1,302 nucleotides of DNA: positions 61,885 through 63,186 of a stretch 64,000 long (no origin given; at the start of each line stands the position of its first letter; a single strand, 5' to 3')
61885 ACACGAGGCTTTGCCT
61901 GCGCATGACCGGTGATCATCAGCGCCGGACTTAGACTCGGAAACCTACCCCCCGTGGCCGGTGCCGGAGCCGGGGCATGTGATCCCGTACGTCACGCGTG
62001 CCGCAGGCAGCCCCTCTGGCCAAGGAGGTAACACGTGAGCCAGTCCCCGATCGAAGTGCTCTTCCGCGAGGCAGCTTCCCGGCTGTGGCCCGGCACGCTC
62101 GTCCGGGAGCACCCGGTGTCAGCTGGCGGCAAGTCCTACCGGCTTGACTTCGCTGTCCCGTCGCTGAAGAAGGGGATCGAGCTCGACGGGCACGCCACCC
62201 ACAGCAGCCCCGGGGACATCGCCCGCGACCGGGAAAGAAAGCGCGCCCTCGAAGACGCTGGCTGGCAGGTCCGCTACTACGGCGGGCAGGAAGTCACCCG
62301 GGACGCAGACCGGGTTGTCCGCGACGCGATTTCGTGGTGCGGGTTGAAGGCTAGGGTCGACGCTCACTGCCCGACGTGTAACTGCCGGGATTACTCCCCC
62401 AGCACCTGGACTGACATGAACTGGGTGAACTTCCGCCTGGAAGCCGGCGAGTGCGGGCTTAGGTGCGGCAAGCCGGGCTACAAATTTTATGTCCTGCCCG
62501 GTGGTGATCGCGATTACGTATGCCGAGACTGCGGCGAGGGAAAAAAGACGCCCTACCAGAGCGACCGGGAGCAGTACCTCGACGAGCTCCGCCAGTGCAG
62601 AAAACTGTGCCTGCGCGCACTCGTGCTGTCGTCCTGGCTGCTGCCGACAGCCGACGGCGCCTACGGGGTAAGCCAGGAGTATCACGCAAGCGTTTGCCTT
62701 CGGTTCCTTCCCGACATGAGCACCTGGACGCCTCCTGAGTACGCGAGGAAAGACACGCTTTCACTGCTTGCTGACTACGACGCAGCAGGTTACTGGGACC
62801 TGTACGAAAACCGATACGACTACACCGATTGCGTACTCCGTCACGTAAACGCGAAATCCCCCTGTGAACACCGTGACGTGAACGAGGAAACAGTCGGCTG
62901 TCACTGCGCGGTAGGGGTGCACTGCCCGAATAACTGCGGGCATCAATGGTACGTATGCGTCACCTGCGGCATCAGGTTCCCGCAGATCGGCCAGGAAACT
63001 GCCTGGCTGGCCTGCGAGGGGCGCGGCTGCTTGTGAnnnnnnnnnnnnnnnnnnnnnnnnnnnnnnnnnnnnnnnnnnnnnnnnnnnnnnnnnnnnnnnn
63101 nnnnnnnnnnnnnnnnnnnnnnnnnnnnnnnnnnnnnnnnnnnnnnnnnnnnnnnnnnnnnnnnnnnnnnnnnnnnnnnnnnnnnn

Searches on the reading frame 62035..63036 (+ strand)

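Call 9: search_protein_families(library=phrogs, proteins=[window:62035-63036:+], max_evalue=0.001)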
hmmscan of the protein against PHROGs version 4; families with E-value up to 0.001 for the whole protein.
window:62035-63036:+ (333 aa): 0 families

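Call 52: search_protein_families(library=pfam, proteins=[window:62035-63036:+], max_evalue=0.001)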
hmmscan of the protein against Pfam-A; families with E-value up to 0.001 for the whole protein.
window:62035-63036:+ (333 aa): 2 families
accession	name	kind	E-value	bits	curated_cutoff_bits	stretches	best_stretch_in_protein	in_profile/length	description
PF18741.7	MTES_1575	-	1e-08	35.5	38.2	1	32-97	22-91/96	REase_MTES_1575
PF04480.18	DUF559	-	2e-06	28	20.6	1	34-97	43-103/109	Protein of unknown function (DUF559)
